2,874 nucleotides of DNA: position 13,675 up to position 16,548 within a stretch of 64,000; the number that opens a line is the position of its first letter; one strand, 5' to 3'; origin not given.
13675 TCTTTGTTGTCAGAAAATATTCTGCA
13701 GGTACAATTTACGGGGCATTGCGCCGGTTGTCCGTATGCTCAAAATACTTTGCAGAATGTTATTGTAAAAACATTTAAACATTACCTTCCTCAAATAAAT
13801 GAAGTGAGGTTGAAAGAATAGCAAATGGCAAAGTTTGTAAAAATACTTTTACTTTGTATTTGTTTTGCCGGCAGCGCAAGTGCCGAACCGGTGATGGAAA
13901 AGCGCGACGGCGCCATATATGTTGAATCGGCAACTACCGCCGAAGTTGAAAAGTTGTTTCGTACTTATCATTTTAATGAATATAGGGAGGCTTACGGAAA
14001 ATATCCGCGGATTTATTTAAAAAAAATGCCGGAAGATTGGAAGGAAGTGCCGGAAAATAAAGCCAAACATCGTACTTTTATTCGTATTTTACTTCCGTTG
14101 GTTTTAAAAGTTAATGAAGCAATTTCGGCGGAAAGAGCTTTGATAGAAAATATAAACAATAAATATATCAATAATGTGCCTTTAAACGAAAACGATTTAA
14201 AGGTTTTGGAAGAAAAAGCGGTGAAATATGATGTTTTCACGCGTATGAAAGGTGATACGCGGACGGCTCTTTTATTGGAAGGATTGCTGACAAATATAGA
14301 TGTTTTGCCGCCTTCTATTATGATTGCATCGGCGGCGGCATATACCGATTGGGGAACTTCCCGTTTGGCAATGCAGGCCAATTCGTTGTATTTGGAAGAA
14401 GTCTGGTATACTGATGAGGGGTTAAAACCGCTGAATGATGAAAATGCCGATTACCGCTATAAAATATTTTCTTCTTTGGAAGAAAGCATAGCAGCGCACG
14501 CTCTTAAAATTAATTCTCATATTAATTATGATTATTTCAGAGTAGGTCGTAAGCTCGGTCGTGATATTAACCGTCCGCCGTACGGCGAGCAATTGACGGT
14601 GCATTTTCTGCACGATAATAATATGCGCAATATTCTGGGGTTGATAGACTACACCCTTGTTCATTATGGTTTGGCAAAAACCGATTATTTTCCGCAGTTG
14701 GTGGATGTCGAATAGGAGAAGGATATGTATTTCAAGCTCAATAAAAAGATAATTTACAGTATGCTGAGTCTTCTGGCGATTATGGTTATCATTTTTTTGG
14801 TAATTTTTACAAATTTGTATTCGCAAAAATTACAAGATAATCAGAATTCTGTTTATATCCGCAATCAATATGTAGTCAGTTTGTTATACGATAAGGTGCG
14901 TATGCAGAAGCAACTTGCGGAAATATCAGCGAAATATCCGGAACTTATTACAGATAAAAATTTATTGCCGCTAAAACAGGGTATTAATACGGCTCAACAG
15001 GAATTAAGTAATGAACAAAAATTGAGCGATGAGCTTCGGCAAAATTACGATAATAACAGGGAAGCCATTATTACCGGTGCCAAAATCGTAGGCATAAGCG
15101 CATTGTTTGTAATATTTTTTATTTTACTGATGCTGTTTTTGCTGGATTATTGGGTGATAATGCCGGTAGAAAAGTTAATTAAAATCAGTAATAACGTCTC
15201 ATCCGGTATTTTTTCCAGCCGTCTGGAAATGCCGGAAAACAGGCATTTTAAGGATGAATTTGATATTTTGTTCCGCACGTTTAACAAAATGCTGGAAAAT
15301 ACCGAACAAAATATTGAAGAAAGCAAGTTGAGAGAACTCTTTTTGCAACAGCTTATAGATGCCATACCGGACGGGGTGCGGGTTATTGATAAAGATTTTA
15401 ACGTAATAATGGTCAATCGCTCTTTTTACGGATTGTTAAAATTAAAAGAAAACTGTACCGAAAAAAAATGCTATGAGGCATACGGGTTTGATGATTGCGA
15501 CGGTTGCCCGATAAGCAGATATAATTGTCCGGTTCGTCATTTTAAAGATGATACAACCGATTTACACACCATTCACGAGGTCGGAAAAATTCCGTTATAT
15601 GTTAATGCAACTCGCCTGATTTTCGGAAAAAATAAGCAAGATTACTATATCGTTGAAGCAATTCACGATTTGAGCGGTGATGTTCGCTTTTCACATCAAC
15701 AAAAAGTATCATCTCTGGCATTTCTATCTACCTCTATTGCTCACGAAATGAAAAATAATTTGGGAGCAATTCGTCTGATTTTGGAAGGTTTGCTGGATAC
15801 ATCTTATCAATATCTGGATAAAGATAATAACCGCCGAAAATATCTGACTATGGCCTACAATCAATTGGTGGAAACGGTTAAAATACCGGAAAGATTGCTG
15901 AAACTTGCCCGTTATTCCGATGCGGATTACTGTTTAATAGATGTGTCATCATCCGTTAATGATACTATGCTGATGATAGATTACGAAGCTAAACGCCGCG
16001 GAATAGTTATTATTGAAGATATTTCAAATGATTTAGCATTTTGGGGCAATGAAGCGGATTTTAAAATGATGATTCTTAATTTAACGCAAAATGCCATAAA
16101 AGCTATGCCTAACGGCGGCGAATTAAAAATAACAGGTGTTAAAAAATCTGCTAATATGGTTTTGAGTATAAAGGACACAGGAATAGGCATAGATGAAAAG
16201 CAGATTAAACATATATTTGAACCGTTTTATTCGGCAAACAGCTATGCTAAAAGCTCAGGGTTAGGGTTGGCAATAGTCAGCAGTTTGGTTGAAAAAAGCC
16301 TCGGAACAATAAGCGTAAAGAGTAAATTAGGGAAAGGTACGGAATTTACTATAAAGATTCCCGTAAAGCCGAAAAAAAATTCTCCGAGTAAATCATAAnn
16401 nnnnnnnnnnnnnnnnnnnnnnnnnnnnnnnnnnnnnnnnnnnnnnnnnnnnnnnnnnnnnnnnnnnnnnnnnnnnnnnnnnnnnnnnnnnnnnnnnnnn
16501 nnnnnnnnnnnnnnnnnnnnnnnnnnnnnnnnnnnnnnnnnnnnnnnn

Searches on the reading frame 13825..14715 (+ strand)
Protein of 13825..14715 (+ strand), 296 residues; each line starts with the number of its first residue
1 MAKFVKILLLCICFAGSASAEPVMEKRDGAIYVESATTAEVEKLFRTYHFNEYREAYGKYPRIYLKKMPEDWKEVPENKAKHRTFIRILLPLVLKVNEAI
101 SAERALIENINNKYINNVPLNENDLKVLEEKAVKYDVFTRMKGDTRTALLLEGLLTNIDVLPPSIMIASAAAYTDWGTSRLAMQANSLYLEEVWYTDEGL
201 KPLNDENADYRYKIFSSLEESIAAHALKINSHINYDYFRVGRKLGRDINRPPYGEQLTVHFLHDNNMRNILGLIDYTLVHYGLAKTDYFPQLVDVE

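Call 48: search_protein_families(library=pfam, proteins=[window:13825-14715:+], max_evalue=0.0001)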
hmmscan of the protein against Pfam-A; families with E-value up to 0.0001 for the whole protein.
window:13825-14715:+ (296 aa): 1 family
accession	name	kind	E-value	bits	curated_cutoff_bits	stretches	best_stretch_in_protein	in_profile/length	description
PF01832.25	Glucosaminidase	-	2.1e-08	35.3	30.2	1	161-236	13-86/123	Mannosyl-glycoprotein endo-beta-N-acetylglucosaminidase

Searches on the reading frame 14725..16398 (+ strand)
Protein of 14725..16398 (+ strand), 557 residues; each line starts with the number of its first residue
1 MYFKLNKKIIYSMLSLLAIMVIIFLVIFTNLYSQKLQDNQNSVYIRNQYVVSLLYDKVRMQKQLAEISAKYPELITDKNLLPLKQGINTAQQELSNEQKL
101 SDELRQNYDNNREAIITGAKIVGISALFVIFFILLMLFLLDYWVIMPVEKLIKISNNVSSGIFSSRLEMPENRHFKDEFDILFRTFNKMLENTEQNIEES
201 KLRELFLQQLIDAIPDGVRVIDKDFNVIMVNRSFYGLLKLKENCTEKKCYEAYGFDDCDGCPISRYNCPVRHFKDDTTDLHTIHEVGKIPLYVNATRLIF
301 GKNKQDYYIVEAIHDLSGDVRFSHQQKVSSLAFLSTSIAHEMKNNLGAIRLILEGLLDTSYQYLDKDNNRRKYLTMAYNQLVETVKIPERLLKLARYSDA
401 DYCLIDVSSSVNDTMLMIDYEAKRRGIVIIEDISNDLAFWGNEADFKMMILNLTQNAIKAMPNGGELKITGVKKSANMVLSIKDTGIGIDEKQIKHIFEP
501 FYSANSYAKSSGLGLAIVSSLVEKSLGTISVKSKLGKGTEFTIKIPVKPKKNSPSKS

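Call 48: search_protein_families(library=pfam, proteins=[window:14725-16398:+], max_evalue=0.0001)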
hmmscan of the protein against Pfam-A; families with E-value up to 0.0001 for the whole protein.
window:14725-16398:+ (557 aa): 3 families
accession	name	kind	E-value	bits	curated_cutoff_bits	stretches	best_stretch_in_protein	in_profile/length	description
PF02518.31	HATPase_c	-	2.9e-24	86.1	26.4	1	442-548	2-110/111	Histidine kinase-, DNA gyrase B-, and HSP90-like ATPase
PF13188.13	PAS_8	-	1.4e-06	28.4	21.8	1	206-250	2-44/65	PAS domain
PF00512.31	HisKA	-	1.5e-05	25.4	26.9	1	334-396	5-62/66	His Kinase A (phospho-acceptor) domain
